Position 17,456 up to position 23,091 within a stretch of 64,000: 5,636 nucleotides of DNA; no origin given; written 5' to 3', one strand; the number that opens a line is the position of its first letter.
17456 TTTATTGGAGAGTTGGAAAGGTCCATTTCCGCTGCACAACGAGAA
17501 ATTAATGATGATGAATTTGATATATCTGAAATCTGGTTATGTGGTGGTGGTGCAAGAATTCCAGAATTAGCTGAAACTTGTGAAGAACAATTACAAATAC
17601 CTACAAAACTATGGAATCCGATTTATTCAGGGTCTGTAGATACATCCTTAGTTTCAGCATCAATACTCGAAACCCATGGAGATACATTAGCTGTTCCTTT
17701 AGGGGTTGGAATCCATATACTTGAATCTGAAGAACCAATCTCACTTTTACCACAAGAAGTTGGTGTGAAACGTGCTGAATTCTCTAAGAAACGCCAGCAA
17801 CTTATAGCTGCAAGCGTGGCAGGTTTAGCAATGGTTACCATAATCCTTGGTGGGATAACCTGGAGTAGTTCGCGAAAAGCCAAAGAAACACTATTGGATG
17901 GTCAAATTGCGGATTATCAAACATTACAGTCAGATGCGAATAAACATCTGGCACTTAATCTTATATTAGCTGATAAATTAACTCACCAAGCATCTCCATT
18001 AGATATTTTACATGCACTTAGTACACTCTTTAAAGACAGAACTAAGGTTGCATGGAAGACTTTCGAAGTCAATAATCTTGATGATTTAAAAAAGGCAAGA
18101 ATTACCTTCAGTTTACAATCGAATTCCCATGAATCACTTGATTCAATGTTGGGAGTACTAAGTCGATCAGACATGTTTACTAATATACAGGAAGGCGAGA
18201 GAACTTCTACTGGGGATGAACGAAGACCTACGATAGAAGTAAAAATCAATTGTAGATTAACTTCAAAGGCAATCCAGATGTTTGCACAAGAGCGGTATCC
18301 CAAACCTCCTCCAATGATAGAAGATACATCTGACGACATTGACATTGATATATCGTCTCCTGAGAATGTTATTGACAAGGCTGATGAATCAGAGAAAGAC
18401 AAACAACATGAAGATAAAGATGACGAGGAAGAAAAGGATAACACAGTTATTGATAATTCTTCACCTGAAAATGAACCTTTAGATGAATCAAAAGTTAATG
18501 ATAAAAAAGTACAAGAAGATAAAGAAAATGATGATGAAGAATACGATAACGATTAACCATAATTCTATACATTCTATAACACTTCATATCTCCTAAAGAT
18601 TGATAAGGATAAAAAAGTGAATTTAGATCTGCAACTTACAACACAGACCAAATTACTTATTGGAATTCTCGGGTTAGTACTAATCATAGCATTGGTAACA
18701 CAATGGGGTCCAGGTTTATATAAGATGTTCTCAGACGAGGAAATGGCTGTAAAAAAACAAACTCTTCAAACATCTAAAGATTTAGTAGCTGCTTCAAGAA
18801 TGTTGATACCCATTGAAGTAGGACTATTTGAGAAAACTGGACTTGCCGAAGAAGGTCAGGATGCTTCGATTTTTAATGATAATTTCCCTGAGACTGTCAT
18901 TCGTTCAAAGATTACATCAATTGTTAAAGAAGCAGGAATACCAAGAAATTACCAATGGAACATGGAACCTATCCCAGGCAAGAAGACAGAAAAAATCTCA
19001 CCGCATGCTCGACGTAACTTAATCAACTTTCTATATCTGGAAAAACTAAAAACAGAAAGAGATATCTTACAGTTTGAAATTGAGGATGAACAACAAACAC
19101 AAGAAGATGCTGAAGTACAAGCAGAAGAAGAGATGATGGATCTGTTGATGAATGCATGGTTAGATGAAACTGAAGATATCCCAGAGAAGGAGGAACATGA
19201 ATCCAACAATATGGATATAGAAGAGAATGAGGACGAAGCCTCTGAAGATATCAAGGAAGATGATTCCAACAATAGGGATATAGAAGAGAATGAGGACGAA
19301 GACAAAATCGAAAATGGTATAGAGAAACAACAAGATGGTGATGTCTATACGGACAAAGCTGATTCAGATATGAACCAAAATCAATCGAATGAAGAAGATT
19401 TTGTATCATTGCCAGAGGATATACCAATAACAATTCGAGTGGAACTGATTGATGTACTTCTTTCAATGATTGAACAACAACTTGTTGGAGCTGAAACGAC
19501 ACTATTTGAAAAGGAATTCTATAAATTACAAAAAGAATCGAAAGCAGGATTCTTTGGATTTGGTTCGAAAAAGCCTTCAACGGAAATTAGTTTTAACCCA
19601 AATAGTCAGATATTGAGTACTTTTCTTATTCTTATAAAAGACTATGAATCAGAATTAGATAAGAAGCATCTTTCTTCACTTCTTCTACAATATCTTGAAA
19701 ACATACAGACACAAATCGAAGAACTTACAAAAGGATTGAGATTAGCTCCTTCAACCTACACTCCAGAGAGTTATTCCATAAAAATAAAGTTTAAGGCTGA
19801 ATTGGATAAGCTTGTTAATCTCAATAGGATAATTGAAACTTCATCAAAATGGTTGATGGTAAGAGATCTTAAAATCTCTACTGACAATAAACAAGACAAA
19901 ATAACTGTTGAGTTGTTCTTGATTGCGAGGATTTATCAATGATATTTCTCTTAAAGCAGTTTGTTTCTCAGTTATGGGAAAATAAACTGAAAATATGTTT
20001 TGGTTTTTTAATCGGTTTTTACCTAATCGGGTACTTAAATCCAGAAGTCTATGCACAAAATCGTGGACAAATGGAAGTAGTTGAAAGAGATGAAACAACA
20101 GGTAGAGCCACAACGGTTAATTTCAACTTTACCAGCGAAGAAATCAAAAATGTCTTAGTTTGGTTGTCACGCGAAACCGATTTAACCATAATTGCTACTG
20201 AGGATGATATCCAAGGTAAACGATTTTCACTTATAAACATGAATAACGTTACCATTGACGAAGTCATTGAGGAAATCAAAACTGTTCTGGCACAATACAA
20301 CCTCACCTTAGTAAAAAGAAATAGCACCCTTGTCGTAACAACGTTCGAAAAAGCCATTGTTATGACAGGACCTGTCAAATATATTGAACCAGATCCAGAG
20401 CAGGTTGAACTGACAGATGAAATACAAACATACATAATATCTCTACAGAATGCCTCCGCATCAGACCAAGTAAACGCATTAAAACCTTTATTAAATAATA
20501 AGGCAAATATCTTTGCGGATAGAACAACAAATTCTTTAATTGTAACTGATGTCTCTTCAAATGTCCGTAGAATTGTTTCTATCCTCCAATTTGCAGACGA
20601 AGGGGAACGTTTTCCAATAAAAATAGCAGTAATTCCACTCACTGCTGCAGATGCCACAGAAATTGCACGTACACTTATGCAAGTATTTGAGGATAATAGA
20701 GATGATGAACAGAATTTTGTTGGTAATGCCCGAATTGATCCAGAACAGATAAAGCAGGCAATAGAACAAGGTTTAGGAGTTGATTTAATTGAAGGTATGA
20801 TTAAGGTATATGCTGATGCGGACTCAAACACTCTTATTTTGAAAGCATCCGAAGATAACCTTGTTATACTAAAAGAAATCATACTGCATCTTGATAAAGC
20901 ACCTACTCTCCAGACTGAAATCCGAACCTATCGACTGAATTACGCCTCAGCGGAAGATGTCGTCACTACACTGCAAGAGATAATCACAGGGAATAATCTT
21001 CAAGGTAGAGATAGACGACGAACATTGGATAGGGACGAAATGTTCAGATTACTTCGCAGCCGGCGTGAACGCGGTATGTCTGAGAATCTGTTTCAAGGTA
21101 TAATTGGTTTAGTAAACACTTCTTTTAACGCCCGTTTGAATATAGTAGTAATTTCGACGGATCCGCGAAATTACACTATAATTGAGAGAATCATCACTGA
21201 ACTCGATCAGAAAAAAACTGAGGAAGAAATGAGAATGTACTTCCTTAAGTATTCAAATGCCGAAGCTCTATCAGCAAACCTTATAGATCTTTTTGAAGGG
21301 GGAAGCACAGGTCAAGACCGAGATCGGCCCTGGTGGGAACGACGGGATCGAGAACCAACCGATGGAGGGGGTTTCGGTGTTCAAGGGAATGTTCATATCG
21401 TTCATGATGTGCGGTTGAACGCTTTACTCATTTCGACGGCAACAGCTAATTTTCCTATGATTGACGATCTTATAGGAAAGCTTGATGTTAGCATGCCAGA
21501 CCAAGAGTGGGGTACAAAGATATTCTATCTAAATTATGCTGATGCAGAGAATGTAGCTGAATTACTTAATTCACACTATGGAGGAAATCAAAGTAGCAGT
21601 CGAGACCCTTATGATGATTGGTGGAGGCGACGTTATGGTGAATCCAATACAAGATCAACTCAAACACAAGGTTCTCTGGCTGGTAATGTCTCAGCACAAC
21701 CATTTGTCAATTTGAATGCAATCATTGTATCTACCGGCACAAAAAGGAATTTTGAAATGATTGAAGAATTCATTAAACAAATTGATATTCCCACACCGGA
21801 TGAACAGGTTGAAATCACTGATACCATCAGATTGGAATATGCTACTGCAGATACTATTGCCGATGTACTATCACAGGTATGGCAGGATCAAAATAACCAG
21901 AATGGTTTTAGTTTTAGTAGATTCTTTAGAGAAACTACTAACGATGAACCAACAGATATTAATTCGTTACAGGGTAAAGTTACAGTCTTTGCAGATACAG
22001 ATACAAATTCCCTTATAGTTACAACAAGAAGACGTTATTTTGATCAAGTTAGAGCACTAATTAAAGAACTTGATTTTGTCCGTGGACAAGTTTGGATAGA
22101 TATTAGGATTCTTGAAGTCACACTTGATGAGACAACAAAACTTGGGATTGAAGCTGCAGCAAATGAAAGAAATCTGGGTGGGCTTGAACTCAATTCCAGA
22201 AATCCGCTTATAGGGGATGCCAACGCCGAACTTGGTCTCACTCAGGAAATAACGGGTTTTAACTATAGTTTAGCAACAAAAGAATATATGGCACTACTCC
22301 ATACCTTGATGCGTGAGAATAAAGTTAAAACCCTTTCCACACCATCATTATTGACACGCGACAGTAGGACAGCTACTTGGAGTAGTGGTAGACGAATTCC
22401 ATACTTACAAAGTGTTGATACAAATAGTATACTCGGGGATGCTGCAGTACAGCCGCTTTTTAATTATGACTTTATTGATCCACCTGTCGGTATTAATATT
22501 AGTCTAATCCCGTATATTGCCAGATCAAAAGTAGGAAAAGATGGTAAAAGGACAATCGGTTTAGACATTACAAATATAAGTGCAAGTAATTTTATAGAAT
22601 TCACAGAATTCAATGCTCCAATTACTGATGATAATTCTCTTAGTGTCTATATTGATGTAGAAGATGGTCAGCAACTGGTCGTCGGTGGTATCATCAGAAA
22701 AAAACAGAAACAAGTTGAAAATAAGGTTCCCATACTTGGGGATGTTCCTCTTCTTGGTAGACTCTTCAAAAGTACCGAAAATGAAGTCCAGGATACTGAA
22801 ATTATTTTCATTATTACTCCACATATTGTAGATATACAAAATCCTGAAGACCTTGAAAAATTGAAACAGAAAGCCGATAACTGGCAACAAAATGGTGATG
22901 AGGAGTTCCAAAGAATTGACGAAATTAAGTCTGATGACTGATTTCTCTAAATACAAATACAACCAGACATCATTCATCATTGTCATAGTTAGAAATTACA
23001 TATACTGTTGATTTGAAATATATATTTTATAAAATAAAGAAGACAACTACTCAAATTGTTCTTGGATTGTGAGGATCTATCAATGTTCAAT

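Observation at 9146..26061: Complete T2SS/T4P-like cluster with non-canonical order (E-F-G-H-I-J-K-L-?-D-D) and no gspC or prepilin peptidase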

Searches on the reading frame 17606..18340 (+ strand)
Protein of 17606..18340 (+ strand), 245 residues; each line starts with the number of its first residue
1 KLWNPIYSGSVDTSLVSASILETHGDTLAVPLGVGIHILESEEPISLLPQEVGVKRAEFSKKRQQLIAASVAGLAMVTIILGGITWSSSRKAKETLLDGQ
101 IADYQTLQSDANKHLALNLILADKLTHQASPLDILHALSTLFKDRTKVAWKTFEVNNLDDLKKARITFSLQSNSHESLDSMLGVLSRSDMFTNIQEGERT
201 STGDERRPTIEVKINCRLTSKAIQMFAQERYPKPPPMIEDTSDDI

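Call 91: search_solved_structures(query=window:17606-18340:+, max_evalue=10, show_alignments=4)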
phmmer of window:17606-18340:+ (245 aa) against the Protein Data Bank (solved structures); distinct sequences matched with E-value up to 10: 3.
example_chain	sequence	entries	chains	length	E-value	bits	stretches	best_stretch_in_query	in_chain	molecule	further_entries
10eh_D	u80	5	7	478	2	11.2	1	141-206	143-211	Centromere DNA-binding protein complex CBF3 subunit C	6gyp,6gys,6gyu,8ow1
1qvr_A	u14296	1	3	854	2.2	11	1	111-159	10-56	ClpB protein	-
6fe8_D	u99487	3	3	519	2.7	10.7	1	141-206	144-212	Centromere DNA-binding protein complex CBF3 subunit C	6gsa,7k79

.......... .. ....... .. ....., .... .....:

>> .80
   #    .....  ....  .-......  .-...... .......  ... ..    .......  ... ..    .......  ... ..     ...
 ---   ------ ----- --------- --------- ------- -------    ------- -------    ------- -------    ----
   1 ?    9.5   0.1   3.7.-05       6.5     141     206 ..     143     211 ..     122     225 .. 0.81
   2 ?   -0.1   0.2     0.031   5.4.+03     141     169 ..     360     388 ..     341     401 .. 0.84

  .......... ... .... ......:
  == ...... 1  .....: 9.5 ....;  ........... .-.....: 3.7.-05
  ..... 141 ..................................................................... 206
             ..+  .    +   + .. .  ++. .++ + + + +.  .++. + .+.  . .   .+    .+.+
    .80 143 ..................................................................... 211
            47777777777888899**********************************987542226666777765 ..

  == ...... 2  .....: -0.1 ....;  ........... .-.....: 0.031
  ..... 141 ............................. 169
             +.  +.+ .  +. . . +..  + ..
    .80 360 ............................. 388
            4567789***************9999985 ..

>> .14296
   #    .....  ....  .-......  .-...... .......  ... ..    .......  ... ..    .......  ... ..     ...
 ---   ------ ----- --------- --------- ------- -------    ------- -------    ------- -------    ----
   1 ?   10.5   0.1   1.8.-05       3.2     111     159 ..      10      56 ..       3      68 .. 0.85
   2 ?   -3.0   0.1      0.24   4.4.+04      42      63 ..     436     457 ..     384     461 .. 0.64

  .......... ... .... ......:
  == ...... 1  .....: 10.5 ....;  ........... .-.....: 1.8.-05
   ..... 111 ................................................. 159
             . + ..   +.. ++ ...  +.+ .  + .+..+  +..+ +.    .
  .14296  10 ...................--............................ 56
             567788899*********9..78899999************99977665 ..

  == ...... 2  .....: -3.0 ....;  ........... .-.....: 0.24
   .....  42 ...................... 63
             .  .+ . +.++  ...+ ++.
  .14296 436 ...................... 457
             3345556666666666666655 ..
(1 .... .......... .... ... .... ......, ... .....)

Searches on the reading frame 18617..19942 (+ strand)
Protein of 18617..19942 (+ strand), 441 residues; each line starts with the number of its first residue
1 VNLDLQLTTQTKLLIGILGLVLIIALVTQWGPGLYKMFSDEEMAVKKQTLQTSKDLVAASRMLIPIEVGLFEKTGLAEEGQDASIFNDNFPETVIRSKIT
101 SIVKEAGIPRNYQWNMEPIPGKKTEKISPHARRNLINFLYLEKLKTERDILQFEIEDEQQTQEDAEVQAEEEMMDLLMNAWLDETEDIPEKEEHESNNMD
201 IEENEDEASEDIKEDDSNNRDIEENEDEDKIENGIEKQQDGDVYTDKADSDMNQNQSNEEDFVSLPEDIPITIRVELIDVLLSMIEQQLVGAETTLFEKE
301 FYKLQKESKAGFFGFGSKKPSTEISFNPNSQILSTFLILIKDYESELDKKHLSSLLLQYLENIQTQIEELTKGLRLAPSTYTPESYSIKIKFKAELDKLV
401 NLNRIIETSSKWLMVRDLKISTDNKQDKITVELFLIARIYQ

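Call 4: search_protein_families(library=pfam, proteins=[window:18617-19942:+], max_evalue=0.01)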
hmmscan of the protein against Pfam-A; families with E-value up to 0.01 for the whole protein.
window:18617-19942:+ (441 aa): 0 families

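Call 5: search_protein_families(library=ncbifam, proteins=[window:18617-19942:+], max_evalue=0.01)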
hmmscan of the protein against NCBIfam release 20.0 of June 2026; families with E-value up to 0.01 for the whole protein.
window:18617-19942:+ (441 aa): 0 families

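Call 18: find_homologous_proteins(query=window:18617-19942:+, max_evalue=0.001)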
Query window:18617-19942:+ (441 aa): 83 proteins with E <= 0.001 among 8000 candidates.
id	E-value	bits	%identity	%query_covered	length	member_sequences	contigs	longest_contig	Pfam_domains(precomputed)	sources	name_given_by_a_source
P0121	4.5e-278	940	100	100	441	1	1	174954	-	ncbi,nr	ncbi:hypothetical protein JT359_06305 [Candidatus Poribacteria bacterium]|nr:hypothetical protein [C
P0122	4.6e-201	686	76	100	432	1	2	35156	-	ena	-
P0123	3.0e-196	671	75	100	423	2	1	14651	-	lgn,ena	-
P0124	8.0e-195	666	75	100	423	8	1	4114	-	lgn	-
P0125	1.7e-192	658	74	100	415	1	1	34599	-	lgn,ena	-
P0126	7.6e-192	656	73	100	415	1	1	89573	-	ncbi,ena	-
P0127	1.8e-191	655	73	100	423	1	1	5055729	-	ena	-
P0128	1.3e-190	652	73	100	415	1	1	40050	-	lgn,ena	-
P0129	2.4e-190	651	74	100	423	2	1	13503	-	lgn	-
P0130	2.6e-145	503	55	100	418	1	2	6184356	-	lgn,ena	-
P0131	3.7e-145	502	55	100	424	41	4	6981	-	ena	-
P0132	3.4e-144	499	54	100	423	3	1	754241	-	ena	-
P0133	3.4e-141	489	54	100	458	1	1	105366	-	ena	-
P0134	3.9e-140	486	56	100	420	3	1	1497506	-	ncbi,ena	-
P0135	5.4e-140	485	54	100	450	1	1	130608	-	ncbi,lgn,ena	-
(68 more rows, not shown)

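Call 24: search_solved_structures(query=A2, max_evalue=10)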
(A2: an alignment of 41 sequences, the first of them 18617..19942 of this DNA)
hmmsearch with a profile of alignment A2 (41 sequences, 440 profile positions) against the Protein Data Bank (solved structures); distinct sequences matched with E-value up to 10: 11.
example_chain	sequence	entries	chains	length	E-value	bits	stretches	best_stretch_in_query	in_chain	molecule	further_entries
3cyp_B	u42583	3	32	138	0.34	13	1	347-395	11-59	Chemotaxis protein motB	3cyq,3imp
3s02_A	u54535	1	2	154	0.4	12.7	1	346-394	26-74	Motility protein B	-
3s03_A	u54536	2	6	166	0.42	12.7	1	346-394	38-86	Motility protein B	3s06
6xrw_B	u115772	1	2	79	0.42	12.6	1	317-378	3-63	Ribbon-helix-helix protein, CopG family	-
3s0h_A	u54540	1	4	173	0.43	12.6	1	346-394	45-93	Motility protein B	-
9e5c_2z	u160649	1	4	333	0.59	12.2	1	205-272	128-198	Radial spoke protein RSP9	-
9vgf_AY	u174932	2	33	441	0.77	11.8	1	150-256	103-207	Type IV secretion system apparatus protein CagY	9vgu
7o4h_A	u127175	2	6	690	0.9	11.6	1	189-261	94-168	cGMP-gated cation channel alpha-1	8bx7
7aip_A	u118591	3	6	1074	2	10.4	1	123-207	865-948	Solute carrier family 12 member 4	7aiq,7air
7tth_A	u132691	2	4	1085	2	10.4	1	123-207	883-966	Solute carrier family 12 member 4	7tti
6kkr_A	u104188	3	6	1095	2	10.4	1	123-207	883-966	Solute carrier family 12 member 4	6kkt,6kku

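Call 32: predict_structure(alignment_id=A2)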
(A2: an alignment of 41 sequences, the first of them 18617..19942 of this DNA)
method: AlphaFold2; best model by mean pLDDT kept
length: 441 residues; sequences in the alignment: 41
mean_pLDDT: 69.1   pTM: 0.55
mean pLDDT of the five models: 69.1, 67.9, 67.6, 61.6, 61.3
residues with pLDDT >= 90: 64; 70-90: 203; 50-70: 86; < 50: 88
segments of 3 or more residues with pLDDT < 50: 1-7, 34-38, 185-259
pLDDT, mean of each block of 10 residues (from residue 1): 49 71 66 51 67 69 73 69 60 78 85 82 73 84 91 88 79 77 50 31 35 35 30 26 23 29 89 93 87 78 79 63 87 92 80 93 89 74 77 85 81 79 73 75 48
secondary structure, 60 per line:
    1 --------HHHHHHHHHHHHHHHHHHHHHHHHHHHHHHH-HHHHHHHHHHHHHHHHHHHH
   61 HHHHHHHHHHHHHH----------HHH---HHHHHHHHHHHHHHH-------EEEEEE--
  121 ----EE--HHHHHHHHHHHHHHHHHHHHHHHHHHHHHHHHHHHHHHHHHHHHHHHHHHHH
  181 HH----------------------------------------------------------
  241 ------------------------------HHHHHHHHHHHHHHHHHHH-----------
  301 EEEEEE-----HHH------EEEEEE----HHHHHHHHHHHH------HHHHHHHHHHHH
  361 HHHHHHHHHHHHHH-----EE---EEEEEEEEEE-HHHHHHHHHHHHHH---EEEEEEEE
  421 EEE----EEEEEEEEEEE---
elements in order: H9-39 H41-74 H91-105 E113-118 H129-182 H271-289 E301-306 E321-326 H331-342 H349-374 E385-394 H396-409 E413-423 E428-438

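Call 89: find_encoding_contigs(protein=P0121, flank=10000, max_places=2)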
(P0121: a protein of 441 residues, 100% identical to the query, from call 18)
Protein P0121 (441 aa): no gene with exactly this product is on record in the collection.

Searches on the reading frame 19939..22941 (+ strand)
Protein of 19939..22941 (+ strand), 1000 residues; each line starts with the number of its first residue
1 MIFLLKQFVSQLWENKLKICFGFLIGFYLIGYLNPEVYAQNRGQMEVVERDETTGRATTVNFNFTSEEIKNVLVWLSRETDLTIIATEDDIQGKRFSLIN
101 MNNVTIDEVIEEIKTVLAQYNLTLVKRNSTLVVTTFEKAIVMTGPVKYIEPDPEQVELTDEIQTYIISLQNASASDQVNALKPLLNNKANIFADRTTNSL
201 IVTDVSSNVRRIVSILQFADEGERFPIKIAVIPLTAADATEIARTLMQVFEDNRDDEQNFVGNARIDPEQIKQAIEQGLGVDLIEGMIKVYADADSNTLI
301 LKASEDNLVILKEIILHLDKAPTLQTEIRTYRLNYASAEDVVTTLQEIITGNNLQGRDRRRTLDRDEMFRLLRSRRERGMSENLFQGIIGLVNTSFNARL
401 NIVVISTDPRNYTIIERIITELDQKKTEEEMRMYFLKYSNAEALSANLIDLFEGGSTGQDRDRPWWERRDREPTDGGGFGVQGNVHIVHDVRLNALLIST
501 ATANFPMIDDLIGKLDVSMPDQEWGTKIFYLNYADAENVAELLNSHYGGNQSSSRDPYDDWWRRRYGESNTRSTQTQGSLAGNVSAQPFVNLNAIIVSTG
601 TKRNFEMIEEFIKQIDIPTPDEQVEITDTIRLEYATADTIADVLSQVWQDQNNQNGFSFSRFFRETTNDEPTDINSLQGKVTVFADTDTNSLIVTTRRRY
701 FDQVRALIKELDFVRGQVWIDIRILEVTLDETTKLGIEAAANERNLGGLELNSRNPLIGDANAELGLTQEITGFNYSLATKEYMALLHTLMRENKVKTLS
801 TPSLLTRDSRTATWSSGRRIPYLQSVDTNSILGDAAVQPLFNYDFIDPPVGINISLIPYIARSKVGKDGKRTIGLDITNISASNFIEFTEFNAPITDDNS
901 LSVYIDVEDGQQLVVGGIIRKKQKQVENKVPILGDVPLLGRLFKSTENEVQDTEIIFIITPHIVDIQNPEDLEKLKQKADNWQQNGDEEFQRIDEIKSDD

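Call 4: search_protein_families(library=pfam, proteins=[window:19939-22941:+], max_evalue=0.01)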
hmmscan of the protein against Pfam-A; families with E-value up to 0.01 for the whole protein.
window:19939-22941:+ (1000 aa): 3 families
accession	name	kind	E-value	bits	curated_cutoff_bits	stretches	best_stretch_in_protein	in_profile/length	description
PF03958.22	Secretin_N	-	9.7e-66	218.4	28.2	6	526-619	1-67/69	Bacterial type II/III secretion system short domain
PF00263.26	Secretin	-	4.1e-33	114.8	27.5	1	790-965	2-169/169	Bacterial type II and III secretion system protein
PF07660.19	STN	-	0.0016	18.6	28.4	0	83-134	2-50/52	Secretin and TonB N terminus short domain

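Call 5: search_protein_families(library=ncbifam, proteins=[window:19939-22941:+], max_evalue=0.01)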
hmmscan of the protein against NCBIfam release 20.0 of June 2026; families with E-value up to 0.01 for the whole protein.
window:19939-22941:+ (1000 aa): 8 families
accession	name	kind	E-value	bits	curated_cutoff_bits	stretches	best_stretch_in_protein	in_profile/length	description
TIGR02517.1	type_II_gspD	equivalog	3.8e-109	365.8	351.35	3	576-974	187-598/600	type II secretion system secretin GspD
TIGR02515.1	IV_pilus_PilQ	subfamily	2.3e-56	191.6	284.35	3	627-964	99-427/428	type IV pilus secretin PilQ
TIGR02516.1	type_III_yscC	equivalog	1.7e-43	148.9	238.45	2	677-965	195-462/463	type III secretion system outer membrane ring subunit SctC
TIGR02519.1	pilus_MshL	equivalog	1.5e-33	116.1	250.2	1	686-964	4-290/290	pilus (MSHA type) biogenesis protein MshL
NF010083.0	PRK13568.1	equivalog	9e-32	110.4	554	2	679-964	150-417/419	DNA uptake porin HofQ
NF011873.0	PRK15346.1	equivalog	5.8e-26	91.2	524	2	899-964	429-494/499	EscC/YscC/HrcC family type III secretion system outer membrane ring protein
NF007851.2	PRK10560.1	exception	1e-21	77.3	598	1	677-966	140-411/412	DNA uptake porin HofQ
NF042912.1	Amuc_1098_fam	equivalog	3.4e-20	71.7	750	1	890-965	722-797/805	Amuc_1098 family type IV pilus outer membrane protein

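Call 30: search_solved_structures(query=window:19939-22941:+, max_evalue=0.00001)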
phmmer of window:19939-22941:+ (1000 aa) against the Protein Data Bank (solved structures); distinct sequences matched with E-value up to 0.00001: 21.
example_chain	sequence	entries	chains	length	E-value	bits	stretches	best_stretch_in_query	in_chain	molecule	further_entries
5wln_G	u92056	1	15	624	1.9e-33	118.9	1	577-964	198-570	Type II secretion system protein D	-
5wq8_A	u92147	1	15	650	2.1e-27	98.9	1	759-964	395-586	Type II secretion system protein D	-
5wq7_A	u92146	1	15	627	7.5e-27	97.1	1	676-994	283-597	Putative type II secretion system protein D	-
5wq9_A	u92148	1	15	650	1.4e-26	96.2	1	759-964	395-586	Type II secretion system protein D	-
6i1x_A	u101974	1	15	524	2.4e-26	95.5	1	679-964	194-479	Type II secretion system protein D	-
5zdh_A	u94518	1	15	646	1.3e-24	89.7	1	752-964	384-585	Type II secretion system protein D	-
9k8v_A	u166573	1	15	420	1.2e-23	86.6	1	758-964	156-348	General secretion pathway protein D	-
6i1y_A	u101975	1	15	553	4.4e-23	84.6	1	767-964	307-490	General secretion pathway protein GspD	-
6hcg_A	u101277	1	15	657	7.6e-23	83.8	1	678-965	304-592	Type II secretion system protein D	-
5w68_A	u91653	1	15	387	2.9e-18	68.7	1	737-964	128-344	Putative type II secretion protein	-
4av2_A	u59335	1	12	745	1.5e-17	66.3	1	654-965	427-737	TYPE IV PILUS BIOGENESIS AND COMPETENCE PROTEIN PILQ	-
9sh1_A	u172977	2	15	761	1.7e-17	66.1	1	654-964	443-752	Type IV pilus biogenesis and competence protein PilQ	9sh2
8jvb_A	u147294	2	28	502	1.3e-14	56.6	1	768-979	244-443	Type II and III secretion system protein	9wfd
9x0w_A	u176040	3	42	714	3e-14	55.4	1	797-966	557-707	Fimbrial assembly protein PilQ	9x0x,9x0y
6ve2_A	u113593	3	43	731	3.4e-14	55.2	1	797-966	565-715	Fimbrial assembly protein PilQ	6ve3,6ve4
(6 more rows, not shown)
